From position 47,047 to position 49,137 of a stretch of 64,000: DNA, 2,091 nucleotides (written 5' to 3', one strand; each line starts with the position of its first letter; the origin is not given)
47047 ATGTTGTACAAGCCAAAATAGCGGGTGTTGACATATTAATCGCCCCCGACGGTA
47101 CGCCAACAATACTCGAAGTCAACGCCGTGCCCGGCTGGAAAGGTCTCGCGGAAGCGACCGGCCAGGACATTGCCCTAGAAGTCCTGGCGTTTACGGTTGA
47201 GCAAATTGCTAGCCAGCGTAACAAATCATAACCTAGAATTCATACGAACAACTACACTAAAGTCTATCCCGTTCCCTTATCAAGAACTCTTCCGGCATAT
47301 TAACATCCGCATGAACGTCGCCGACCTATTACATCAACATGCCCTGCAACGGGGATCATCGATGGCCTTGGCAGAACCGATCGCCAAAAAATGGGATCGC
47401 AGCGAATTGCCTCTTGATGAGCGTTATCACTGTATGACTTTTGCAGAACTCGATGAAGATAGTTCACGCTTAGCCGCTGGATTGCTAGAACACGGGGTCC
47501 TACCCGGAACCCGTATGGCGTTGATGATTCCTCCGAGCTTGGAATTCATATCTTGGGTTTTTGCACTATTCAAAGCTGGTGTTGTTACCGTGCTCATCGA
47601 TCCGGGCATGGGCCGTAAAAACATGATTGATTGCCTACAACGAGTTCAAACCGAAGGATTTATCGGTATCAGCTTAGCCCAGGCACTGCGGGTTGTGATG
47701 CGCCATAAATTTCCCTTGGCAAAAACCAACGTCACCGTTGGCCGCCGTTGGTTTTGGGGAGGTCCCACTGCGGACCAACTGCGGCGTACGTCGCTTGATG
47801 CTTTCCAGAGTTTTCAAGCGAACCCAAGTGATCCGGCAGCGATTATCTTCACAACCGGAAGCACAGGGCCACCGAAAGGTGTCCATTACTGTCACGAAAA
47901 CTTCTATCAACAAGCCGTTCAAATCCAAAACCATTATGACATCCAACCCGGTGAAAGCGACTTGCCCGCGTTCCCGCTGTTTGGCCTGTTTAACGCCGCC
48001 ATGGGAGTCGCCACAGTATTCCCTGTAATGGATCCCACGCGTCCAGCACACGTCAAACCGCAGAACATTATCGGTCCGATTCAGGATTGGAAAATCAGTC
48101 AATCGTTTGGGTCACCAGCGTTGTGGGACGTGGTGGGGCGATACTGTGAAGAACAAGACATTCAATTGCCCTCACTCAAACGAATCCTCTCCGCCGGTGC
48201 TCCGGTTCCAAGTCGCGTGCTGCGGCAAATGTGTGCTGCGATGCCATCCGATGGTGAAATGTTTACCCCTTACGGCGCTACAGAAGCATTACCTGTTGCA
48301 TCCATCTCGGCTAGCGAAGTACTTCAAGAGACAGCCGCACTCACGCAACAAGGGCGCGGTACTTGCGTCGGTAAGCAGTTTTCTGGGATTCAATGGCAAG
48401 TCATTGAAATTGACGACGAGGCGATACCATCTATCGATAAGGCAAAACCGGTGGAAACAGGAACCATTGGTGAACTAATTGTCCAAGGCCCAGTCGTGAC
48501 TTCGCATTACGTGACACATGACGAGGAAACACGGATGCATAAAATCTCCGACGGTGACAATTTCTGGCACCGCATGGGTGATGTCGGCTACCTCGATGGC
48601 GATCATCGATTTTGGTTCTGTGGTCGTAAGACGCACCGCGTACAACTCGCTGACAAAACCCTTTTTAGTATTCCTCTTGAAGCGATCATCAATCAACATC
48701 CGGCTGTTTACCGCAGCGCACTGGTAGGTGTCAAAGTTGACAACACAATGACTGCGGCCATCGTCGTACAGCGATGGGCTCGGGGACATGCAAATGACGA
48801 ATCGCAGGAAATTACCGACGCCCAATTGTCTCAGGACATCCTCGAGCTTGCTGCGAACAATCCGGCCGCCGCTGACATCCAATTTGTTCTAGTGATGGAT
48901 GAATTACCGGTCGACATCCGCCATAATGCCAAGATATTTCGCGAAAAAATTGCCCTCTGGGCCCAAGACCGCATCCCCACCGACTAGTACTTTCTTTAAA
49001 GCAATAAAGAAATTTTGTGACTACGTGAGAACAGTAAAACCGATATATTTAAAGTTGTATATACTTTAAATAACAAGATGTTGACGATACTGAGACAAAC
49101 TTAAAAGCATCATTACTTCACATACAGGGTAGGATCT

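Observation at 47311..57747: Non-canonical type II FAS-like lipid cluster with two CrtI-family flavoproteins, an adenylating ligase and an OleD-like SDR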

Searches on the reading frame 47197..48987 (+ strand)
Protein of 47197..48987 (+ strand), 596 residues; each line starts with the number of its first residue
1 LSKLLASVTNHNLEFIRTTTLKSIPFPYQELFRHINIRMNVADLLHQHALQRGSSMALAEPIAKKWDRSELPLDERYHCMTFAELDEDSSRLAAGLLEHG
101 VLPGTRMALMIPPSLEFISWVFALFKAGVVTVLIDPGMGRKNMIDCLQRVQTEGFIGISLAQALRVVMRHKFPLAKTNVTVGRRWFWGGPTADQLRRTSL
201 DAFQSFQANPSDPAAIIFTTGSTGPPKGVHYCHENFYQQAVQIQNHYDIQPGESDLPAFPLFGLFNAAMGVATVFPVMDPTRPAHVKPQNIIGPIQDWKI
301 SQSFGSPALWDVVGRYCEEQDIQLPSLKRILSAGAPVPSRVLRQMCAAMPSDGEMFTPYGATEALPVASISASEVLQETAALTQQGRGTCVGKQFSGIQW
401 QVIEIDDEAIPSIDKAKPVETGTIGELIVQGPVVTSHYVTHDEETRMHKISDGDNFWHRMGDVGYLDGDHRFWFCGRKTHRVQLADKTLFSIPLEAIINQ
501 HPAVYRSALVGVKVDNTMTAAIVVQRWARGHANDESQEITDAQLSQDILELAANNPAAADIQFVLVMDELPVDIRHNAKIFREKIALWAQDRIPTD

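Call 3: search_protein_families(library=pfam, proteins=[window:47197-48987:+], max_evalue=0.01)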
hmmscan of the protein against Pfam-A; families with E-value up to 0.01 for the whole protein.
window:47197-48987:+ (596 aa): 1 family
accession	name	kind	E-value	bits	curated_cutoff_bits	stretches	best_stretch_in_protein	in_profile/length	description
PF00501.34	AMP-binding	-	5.3e-47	160.9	29.9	1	75-438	17-383/384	AMP-binding enzyme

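Call 5: search_protein_families(library=ncbifam, proteins=[window:47197-48987:+], max_evalue=0.001)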
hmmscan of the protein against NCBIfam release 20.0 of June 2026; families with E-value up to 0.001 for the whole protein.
window:47197-48987:+ (596 aa): 95 families (the best 25 are shown)
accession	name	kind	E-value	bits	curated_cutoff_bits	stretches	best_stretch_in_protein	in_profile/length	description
NF006754.0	PRK09274.1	equivalog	8.8e-196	651.3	478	1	38-593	4-551/555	fatty acid CoA ligase family protein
NF045786.1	OlefBLtnSynXan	equivalog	1.4e-157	525.4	900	1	40-591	2-543/544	olefin beta-lactone synthetase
NF045785.1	OlefBLtnSynShew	equivalog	5.7e-145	483.8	850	1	45-590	7-552/552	olefin beta-lactone synthetase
NF004837.0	PRK06187.1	subfamily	2.9e-55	187.5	476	1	55-524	24-471/531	long-chain-fatty-acid--CoA ligase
NF006182.0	PRK08316.1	subfamily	2e-36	125.6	663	1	77-543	34-484/523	fatty acyl-CoA synthetase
TIGR01733.1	AA-adenyl-dom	subfamily_domain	1.9e-35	122.4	317.4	1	81-484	1-384/409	amino acid adenylation domain-containing protein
NF005801.1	PRK07656.1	equivalog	1.9e-31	109.3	657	1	61-526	9-453/500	FadD3 family acyl-CoA ligase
NF009233.0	PRK12583.1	subfamily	1.7e-30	105.9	832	2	195-534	186-508/558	fatty acid CoA ligase family protein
NF004758.0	PRK06087.1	equivalog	3.4e-30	105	736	1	71-513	42-468/548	medium-chain fatty-acid--CoA ligase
NF005307.0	PRK06839.1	equivalog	4.6e-30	104.7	748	1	79-524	27-441/496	o-succinylbenzoate--CoA ligase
TIGR01923.1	menE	equivalog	1.8e-29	102.9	330.15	1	81-517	1-386/442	o-succinylbenzoate--CoA ligase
NF004114.0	PRK05605.1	equivalog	5.3e-29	101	766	2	204-528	214-522/575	long-chain-fatty-acid--CoA ligase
TIGR03098.1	ligase_PEP_1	hypoth_equivalog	1.1e-27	96.7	592.35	1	71-540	17-479/517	acyl-CoA ligase (AMP-forming), exosortase A system-associated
NF004511.1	PRK05852.1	equivalog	5.1e-27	94.7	650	1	78-540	25-468/505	FadD7 family fatty acid--CoA ligase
NF052269.1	Staph_lig_FadD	equivalog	6.9e-27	93.9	650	1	200-526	139-444/499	long-chain-fatty-acid--CoA ligase FadD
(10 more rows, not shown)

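Call 38: find_homologous_proteins(query=window:47311-48987:+)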
Query window:47311-48987:+ (558 aa): 8000 proteins with E <= 0.001 among 8000 candidates; the best 120 are listed.
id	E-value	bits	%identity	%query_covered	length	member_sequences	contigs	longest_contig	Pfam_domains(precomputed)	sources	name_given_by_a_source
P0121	0.0e+0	1283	99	100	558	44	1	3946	PF00501.35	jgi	jgi:acyl-CoA synthetase (AMP-forming)/AMP-acid ligase II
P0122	0.0e+0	1161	90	100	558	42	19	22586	PF00501.35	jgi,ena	jgi:acyl-CoA synthetase (AMP-forming)/AMP-acid ligase II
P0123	0.0e+0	1123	90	97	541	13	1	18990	PF00501.35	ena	-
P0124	0.0e+0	1068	94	88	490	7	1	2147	PF00501.35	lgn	-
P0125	0.0e+0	1031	91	88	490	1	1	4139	PF00501.35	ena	-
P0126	6.4e-263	891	69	99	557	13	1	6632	PF00501.35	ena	-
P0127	4.3e-262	889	69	99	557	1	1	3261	PF00501.35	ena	-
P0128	1.6e-261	887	69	99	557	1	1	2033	PF00501.35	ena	-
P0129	1.3e-260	884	70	99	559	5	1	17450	PF00501.35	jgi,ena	-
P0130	2.4e-260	883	68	99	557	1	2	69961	PF00501.35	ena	-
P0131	2.7e-260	883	69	99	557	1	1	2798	PF00501.35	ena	-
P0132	2.8e-260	883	69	99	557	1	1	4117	PF00501.35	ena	-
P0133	6.3e-260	882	68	99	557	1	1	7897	PF00501.35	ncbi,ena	-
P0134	1.6e-259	880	68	99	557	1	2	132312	PF00501.35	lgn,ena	-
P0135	3.9e-257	872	68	99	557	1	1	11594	PF00501.35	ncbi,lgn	-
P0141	4.1e-247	839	65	99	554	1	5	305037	PF00501.35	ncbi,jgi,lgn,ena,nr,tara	ncbi:MAG: peptide synthase [Planctomycetaceae bacterium]|nr:peptide synthase [Planctomycetaceae bact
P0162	9.1e-206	703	57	99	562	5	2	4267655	PF00501.35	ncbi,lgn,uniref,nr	ncbi:fatty acid CoA ligase family protein [Blastopirellula marina]|uniref:Peptide synthase n=1 Tax=B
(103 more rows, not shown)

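Call 39: find_encoding_contigs(protein=P0162, flank=10000, max_places=2)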
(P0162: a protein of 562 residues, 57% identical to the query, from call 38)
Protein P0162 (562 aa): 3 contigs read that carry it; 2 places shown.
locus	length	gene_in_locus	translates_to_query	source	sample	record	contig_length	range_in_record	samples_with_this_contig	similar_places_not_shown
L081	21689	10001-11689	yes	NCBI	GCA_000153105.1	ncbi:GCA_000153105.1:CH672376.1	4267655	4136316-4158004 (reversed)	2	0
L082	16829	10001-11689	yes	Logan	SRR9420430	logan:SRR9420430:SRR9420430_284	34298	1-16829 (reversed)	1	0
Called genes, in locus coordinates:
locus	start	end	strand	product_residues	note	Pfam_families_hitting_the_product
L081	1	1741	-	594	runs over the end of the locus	PF02119:FlgI, PF13646:HEAT_2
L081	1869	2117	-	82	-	PF01809:YidD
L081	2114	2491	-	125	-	PF00825:Ribonuclease_P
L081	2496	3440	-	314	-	PF00226:DnaJ, PF01556:DnaJ_C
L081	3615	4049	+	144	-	PF12802:MarR_2, PF01047:MarR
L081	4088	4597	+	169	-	PF12867:DinB_2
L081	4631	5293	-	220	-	PF01325:Fe_dep_repress, PF12840:HTH_20 (faint), PF02742:Fe_dep_repr_C, PF04023:FeoA (weak)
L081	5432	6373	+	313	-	PF02289:MCH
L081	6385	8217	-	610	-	PF24807:WD40_CDC20-Fz, PF24817:WD40_WDHD1_1st, PF25168:Beta-prop_WDR36-Utp21_2nd, PF25173:Beta-prop_WDR3_1st, PF23381:Beta-prop_IFT122_1st, PF23414:Beta-prop_EML_2, PF24796:WDR55, PF24814:WD40_Prp19, +23 more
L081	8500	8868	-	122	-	-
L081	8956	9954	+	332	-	PF14398:ATPgrasp_YheCD (faint), PF02655:ATP-grasp_3, PF02955:GSH-S_ATP, PF08443:RimK, PF07478:Dala_Dala_lig_C (faint)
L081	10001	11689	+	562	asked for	PF00501:AMP-binding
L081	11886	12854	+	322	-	PF13717:Zn_ribbon_4 (faint)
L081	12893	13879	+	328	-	PF01073:3Beta_HSD, PF01370:Epimerase, PF02719:Polysacc_synt_2 (weak), PF04321:RmlD_sub_bind, PF05368:NmrA (weak), PF13460:NAD_binding_10, PF16363:GDP_Man_Dehyd, PF07993:NAD_binding_4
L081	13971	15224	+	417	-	PF00109:ketoacyl-synt, PF00108:Thiolase_N (faint), PF02801:Ketoacyl-synt_C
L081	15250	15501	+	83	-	PF00550:PP-binding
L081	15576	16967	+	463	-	PF00890:FAD_binding_2 (weak), PF01134:GIDA (faint), PF01266:DAO (weak), PF01494:FAD_binding_3 (faint), PF01593:Amino_oxidase, PF01946:Thi4 (weak), PF12831:FAD_oxidored (weak), PF13450:NAD_binding_8, +2 more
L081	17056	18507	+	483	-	PF00890:FAD_binding_2, PF01266:DAO (weak), PF01494:FAD_binding_3 (faint), PF01946:Thi4 (faint), PF07992:Pyr_redox_2 (weak), PF12831:FAD_oxidored, PF01593:Amino_oxidase, PF13450:NAD_binding_8, +1 more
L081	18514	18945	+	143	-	PF22817:ApeP-like, PF07977:FabA, PF22818:ApeI-like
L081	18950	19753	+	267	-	PF00106:adh_short, PF13561:adh_short_C2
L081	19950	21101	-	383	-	PF00108:Thiolase_N (weak), PF08541:ACP_syn_III_C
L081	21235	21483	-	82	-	-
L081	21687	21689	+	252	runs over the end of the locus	PF07722:Peptidase_C26, PF00117:GATase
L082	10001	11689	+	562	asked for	PF00501:AMP-binding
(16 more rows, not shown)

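Call 40: find_encoding_contigs(protein=P0141, flank=10000, max_places=2)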
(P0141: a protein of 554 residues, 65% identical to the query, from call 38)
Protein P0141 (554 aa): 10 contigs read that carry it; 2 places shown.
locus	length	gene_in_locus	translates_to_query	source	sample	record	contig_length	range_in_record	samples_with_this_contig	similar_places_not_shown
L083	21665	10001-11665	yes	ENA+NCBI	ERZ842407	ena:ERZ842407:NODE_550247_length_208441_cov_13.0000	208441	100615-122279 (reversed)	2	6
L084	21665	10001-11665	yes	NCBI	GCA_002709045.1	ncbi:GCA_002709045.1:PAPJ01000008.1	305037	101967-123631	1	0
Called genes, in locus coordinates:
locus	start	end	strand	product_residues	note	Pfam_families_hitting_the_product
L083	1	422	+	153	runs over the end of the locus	PF22811:Zn_ribbon_NrdR, PF03477:ATP-cone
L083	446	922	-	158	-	PF01967:MoaC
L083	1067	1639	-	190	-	PF12728:HTH_17, PF00072:Response_reg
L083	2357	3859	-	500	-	PF00309:Sigma54_AID, PF04963:Sigma54_CBD, PF04552:Sigma54_DBD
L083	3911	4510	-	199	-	PF21176:RecR_HhH, PF02132:RecR_ZnF, PF13662:Toprim_4, PF01751:Toprim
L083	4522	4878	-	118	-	PF02575:YbaB_DNA_bd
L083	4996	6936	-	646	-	PF05496:RuvB_N (weak), PF06068:TIP49 (faint), PF13177:DNA_pol3_delta2, PF13604:AAA_30 (faint), PF00004:AAA, PF13401:AAA_22 (weak), PF22608:DNAX_ATPase_lid, PF12169:DNA_pol3_gamma3, +1 more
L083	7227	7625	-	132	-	PF12867:DinB_2 (weak)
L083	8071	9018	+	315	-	PF02289:MCH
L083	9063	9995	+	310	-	PF02655:ATP-grasp_3, PF08443:RimK, PF14398:ATPgrasp_YheCD (faint), PF02955:GSH-S_ATP, PF14397:ATPgrasp_ST (weak)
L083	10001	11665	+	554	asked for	PF00501:AMP-binding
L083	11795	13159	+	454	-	PF14237:GYF_2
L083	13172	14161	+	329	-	PF01073:3Beta_HSD, PF01370:Epimerase, PF02719:Polysacc_synt_2 (weak), PF04321:RmlD_sub_bind, PF05368:NmrA (weak), PF13460:NAD_binding_10, PF16363:GDP_Man_Dehyd, PF07993:NAD_binding_4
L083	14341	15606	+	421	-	PF00109:ketoacyl-synt, PF00108:Thiolase_N (weak), PF02801:Ketoacyl-synt_C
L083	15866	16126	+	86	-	PF00550:PP-binding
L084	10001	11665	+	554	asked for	PF00501:AMP-binding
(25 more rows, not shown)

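Call 41: search_protein_families(library=ncbifam, proteins=[L081:19950-21101:-, L081:11886-12854:+, L081:21235-21483:-], max_evalue=0.001)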
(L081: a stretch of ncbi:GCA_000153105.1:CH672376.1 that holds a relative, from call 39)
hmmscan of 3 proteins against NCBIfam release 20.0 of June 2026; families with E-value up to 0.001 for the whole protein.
L081:19950-21101:- (383 aa): 13 families
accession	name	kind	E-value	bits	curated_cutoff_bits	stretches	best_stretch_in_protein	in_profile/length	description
NF006720.0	PRK09258.1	equivalog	7.3e-133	443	285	1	1-348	1-338/338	3-oxoacyl-ACP synthase III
NF006829.0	PRK09352.1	subfamily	1.5e-34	119.4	249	1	7-346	6-319/322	beta-ketoacyl-ACP synthase 3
TIGR00747.1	fabH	subfamily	2.3e-29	102.5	292.1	2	11-162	8-151/322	beta-ketoacyl-ACP synthase III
NF004623.0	PRK05963.1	equivalog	5.7e-27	94.9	437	1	4-340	4-320/328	beta-ketoacyl-ACP synthase III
NF005541.0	PRK07204.1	equivalog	1.6e-21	77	402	2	7-150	6-142/329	beta-ketoacyl-ACP synthase III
NF005308.0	PRK06840.1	equivalog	1.7e-12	47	315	1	4-159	3-152/339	3-oxoacyl-ACP synthase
NF003274.0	PRK04262.1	equivalog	5.8e-10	38.7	244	1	63-153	53-143/347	hydroxymethylglutaryl-CoA synthase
NF005703.0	PRK07515.1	equivalog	1.9e-09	36.9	304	1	58-151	93-184/373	beta-ketoacyl-ACP synthase III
NF009519.0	PRK12880.1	equivalog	1.9e-07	30.7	436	1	42-149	41-148/353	beta-ketoacyl-ACP synthase III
TIGR00748.1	HMG_CoA_syn_Arc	equivalog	3.4e-05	23.3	353.35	0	57-152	46-141/345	hydroxymethylglutaryl-CoA synthase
NF006516.0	PRK08963.1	equivalog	0.0002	20.3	560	1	74-155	50-131/436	acetyl-CoA C-acyltransferase FadI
NF005293.2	PRK06816.1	subfamily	0.00026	20.1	450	0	73-158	73-157/378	StlD/DarB family beta-ketosynthase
TIGR01930.1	AcCoA-C-Actrans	subfamily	0.00098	18.2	240.55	0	61-155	21-115/385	acetyl-CoA C-acyltransferase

L081:11886-12854:+ (322 aa): 1 family
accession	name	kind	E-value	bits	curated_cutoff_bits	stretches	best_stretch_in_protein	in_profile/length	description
TIGR02098.1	MJ0042_CXXC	domain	0.00024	20.7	20.9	0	1-32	1-36/38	MJ0042-type zinc finger domain-containing protein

L081:21235-21483:- (82 aa): 0 families

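Call 56: search_solved_structures(query=window:47311-48987:+, max_evalue=1e-10)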
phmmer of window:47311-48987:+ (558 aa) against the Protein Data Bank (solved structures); distinct sequences matched with E-value up to 1e-10: 90 (the best 60 are shown).
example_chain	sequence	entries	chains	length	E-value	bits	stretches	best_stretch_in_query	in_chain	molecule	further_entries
8wev_A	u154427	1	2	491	1.6e-24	89.6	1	41-475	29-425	Feruloyl-CoA Synthetase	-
8weu_A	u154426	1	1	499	1.7e-24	89.5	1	41-475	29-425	Fatty-acyl-CoA synthase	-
8r2q_A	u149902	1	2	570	3e-23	85.3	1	40-475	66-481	Probable fatty-acid-CoA ligase FadD5 (Fatty-acid-CoA synthetase) (Fatty-acid-CoA synthase)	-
8r2r_A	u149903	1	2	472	7.8e-22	80.7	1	40-465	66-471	Probable fatty-acid-CoA ligase FadD5 (Fatty-acid-CoA synthetase) (Fatty-acid-CoA synthase)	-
3g7s_A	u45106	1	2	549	1e-20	77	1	40-496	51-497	Long-chain-fatty-acid--CoA ligase (FadD-1)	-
3r44_A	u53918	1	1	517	7e-19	70.9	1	42-486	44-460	fatty acyl CoA synthetase FADD13 (FATTY-ACYL-CoA SYNTHETASE)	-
5jjp_A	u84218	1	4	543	8.2e-19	70.7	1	151-467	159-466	Nonribosomal peptide synthase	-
6mfy_A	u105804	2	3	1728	1.1e-17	67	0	38-451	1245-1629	Linear gramicidin synthase subunit A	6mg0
3a9u_A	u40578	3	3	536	1.4e-17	66.6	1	168-497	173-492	4-coumarate--CoA ligase | 4-coumarate:CoA ligase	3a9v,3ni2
6mfz_A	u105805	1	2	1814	1.5e-17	66.6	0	38-451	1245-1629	Linear gramicidin synthase subunit A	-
9be3_A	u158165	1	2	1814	1.5e-17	66.6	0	38-451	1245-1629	Linear gramicidin synthase subunit A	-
9be4_A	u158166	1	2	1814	1.5e-17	66.6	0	38-451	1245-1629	Linear gramicidin synthase subunit A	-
9meh_A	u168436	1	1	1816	1.5e-17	66.6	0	38-451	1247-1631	Linear gramicidin synthase subunit A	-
6k4c_A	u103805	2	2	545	3.1e-17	65.5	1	42-488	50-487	Ancestral luciferase AncLamp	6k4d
7r7g_A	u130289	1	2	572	3.4e-17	65.4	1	41-495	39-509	Polyketide synthase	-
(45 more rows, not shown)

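Call 62: find_related_loci(query=L081:19950-21101:-, collection=metagenome_contigs, flank=10000)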
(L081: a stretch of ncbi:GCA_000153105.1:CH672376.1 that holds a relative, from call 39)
Query L081:19950-21101:- (383 aa) in metagenome_contigs; peptide patterns used: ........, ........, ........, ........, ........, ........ (x = any residue, [..] = any of these).
79 stretches matched a pattern; 29 encode a relative of the query (tblastn E <= 1e-3); 29 distinct loci.
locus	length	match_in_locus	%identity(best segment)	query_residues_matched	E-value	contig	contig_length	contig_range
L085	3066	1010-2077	67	1-356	5e-168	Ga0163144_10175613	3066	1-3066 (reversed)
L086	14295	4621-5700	65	1-361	2e-156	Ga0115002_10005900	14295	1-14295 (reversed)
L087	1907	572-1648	66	1-360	4e-163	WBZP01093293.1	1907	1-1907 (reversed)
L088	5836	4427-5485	64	1-353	6e-150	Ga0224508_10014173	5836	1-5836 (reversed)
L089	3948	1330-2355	65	1-349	8e-152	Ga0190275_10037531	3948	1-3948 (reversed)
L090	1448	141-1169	65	1-350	2e-159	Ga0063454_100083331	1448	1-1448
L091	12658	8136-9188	64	1-358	1e-144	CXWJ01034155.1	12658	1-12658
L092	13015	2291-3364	58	1-359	6e-140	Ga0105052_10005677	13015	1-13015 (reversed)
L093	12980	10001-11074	58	1-359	6e-140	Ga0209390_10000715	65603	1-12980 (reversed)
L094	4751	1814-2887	58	1-359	6e-142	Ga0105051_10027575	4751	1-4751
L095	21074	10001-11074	58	1-359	6e-140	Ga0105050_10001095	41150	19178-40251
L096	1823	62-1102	61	1-354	3e-150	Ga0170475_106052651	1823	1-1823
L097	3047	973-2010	63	1-353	1e-144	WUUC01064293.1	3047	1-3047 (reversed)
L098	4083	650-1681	62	1-351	5e-141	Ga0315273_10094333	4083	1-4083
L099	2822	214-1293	51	1-360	3e-123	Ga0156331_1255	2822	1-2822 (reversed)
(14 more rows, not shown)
